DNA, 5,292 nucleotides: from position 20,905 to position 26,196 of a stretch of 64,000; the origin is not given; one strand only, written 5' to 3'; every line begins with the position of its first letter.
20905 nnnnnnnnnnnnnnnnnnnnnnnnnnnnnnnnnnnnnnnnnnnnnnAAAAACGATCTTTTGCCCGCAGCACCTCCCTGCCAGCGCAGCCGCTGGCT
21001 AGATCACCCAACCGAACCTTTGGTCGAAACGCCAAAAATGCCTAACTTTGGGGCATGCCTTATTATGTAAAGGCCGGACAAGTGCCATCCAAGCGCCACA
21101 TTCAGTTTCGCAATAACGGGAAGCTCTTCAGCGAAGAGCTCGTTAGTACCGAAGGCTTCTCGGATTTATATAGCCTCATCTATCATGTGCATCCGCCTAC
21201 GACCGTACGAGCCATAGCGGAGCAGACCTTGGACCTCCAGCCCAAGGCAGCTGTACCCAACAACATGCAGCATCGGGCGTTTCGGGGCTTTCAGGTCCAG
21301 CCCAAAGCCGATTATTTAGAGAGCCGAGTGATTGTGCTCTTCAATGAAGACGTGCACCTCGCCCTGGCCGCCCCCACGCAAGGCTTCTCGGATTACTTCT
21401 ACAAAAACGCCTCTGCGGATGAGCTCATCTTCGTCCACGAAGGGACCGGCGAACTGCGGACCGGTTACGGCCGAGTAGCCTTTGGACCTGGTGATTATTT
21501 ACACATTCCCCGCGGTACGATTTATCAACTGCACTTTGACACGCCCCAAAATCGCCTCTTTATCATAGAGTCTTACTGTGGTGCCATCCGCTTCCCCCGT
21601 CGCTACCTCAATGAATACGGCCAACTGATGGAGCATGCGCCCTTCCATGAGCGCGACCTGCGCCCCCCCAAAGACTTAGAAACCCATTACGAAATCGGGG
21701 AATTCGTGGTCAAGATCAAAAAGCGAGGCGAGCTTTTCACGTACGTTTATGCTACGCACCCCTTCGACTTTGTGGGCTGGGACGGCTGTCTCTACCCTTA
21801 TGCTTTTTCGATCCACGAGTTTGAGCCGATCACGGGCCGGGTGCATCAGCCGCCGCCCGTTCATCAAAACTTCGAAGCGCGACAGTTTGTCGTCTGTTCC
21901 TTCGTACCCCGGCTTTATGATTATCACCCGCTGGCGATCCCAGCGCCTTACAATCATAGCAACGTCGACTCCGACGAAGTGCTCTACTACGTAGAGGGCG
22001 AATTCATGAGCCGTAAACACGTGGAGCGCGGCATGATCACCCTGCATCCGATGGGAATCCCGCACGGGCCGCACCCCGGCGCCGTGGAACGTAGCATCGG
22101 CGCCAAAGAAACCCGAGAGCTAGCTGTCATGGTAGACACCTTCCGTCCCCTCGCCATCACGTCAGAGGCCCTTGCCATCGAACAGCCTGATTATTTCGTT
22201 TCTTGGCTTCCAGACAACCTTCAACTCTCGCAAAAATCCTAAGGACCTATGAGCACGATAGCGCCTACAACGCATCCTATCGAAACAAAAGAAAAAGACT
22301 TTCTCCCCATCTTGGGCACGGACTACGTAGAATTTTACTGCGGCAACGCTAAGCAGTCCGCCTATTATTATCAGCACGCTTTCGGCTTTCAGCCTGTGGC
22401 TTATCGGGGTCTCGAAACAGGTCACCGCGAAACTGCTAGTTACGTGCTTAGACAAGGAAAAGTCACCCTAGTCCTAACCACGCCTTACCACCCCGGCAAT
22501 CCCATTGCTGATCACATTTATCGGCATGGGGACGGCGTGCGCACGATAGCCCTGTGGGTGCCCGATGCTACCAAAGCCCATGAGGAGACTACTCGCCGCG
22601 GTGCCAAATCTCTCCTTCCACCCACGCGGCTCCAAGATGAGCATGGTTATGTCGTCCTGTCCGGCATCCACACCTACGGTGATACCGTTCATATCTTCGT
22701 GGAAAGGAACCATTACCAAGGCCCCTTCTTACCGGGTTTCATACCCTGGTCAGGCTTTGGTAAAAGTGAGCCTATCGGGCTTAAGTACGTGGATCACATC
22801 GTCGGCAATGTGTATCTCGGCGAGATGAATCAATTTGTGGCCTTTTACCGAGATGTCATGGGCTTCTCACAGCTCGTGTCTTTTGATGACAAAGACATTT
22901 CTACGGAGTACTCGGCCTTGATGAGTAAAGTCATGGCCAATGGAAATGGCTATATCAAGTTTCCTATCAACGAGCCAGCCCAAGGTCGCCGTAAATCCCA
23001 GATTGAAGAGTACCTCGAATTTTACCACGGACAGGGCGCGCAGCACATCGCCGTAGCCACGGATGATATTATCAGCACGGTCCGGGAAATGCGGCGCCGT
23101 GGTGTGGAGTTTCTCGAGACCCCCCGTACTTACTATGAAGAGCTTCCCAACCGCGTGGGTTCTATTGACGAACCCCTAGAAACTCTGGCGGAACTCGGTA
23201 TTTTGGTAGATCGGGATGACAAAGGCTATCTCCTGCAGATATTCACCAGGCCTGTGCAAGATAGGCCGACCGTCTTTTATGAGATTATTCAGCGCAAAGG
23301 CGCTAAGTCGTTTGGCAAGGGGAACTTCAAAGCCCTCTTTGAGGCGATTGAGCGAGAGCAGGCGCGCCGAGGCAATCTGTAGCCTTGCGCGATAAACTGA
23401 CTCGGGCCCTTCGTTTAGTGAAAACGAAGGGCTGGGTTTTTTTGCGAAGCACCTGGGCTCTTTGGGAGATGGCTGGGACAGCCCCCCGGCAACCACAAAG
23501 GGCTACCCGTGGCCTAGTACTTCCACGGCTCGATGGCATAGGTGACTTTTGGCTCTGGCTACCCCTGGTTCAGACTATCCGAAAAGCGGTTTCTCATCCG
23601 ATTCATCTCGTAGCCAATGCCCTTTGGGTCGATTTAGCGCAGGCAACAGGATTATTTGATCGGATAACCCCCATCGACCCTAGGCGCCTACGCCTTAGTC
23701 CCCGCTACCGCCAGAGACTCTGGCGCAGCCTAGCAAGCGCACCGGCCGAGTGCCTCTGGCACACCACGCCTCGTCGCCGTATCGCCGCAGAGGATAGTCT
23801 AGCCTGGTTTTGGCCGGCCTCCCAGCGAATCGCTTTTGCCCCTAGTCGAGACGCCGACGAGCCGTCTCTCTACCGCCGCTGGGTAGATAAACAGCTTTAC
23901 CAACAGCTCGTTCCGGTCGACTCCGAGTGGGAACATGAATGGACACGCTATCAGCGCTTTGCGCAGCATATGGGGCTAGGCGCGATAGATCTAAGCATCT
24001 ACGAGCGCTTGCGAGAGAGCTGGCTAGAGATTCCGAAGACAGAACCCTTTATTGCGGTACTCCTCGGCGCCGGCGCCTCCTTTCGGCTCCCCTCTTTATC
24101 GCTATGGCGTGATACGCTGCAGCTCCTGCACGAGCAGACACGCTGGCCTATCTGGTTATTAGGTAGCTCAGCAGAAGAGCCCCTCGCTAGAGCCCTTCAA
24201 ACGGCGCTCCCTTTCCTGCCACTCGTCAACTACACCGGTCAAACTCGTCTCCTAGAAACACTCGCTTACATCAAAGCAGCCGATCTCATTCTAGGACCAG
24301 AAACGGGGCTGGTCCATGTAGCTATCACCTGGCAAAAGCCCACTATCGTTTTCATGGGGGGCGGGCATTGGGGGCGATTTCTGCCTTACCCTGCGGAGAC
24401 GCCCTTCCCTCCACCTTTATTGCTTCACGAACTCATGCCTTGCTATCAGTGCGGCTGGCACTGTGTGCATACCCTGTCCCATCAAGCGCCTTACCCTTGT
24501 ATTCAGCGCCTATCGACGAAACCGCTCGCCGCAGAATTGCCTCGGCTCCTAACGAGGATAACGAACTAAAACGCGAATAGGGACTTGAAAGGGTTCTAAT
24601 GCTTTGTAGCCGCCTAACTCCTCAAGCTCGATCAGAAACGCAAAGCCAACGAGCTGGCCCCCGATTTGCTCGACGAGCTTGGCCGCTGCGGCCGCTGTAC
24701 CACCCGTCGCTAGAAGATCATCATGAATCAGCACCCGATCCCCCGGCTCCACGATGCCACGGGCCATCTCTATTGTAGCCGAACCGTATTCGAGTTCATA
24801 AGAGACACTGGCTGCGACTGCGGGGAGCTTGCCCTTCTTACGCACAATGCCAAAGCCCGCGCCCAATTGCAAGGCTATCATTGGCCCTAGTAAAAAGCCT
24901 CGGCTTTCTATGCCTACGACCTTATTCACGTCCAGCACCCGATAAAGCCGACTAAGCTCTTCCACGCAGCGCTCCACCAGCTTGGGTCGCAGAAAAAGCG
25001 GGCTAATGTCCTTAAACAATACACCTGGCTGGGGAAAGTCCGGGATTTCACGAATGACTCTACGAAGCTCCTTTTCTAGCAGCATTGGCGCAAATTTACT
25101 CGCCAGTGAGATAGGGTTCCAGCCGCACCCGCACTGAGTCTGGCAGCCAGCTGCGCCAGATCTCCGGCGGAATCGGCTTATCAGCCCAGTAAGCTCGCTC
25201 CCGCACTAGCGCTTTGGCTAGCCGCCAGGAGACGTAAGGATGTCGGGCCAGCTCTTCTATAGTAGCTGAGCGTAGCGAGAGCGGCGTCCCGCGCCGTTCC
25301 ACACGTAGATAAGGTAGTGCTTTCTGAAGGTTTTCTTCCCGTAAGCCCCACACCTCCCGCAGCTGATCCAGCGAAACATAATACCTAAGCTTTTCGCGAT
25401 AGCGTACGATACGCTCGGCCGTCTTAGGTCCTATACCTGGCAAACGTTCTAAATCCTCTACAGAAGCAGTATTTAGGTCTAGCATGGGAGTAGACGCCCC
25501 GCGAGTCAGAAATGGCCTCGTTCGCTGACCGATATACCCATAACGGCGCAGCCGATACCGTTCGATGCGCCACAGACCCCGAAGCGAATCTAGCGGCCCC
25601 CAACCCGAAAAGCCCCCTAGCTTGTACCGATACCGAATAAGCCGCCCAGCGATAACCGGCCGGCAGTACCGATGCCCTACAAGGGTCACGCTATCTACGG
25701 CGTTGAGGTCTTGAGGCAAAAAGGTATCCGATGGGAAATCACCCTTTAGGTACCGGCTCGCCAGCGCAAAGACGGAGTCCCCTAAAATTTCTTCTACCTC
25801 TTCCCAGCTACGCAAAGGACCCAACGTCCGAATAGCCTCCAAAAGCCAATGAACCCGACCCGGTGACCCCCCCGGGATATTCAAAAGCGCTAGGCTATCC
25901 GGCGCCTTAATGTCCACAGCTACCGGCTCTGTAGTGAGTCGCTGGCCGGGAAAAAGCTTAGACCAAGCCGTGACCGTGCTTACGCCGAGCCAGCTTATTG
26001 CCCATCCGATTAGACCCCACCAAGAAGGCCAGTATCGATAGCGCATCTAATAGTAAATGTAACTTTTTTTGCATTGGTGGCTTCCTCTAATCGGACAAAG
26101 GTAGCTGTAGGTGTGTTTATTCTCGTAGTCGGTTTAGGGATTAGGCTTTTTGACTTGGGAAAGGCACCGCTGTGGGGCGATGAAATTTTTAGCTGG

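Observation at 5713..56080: Pervasive leaderless architecture: -7 promoter element sits 3-8 nt before the start codon of 17 genes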

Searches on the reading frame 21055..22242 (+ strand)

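Call 37: search_protein_families(library=pfam, proteins=[window:21055-22242:+])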
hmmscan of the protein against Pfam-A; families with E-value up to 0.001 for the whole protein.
window:21055-22242:+ (395 aa): 2 families
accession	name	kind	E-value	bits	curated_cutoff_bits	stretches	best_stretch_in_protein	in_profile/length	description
PF20510.4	HgmA_N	-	2.4e-11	43.9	20.2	1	83-252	102-272/273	Homogentisate 1,2-dioxygenase N-terminal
PF07883.17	Cupin_2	-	7.3e-07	29.2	27.2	1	120-163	18-60/70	Cupin domain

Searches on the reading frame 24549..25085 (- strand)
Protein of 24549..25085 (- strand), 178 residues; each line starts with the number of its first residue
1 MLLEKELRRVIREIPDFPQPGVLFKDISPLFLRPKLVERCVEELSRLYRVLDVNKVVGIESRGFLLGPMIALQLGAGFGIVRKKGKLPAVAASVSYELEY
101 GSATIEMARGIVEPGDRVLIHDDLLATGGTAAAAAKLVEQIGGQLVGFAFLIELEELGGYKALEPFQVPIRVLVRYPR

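Call 37: search_protein_families(library=pfam, proteins=[window:24549-25085:-])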
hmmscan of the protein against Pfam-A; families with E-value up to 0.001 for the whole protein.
window:24549-25085:- (178 aa): 1 family
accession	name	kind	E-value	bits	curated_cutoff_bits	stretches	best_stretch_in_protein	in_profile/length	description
PF00156.33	Pribosyltran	-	3.6e-11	43.1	26.3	1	55-153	32-125/158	Phosphoribosyl transferase domain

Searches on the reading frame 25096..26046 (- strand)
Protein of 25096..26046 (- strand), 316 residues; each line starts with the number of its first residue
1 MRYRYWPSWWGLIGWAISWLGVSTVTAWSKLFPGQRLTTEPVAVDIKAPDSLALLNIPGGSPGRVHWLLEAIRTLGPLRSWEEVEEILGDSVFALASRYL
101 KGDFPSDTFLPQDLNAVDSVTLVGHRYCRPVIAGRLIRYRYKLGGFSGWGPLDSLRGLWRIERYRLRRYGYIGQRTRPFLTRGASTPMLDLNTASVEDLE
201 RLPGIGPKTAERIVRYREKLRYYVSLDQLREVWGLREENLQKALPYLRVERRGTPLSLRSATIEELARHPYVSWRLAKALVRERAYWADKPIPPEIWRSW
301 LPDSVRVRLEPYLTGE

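Call 54: search_protein_families(library=pfam, proteins=[window:25096-26046:-])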
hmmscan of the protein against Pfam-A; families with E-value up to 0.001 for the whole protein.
window:25096-26046:- (316 aa): 5 families
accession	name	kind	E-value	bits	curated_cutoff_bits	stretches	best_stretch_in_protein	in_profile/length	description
PF12836.13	HHH_3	-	6.3e-26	90.7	27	1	189-248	6-65/65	Helix-hairpin-helix motif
PF00633.29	HHH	-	2.4e-10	40.2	24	1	191-216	5-30/30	Helix-hairpin-helix motif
PF14520.12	HHH_5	-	7.8e-09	36.3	27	1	184-214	23-52/57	Helix-hairpin-helix domain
PF21176.3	RecR_HhH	-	4.9e-06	26.7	27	1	196-214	5-23/45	RecR, helix-hairpin-helix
PF12826.13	HHH_2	-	0.00032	21.3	27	0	190-217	28-55/64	Helix-hairpin-helix motif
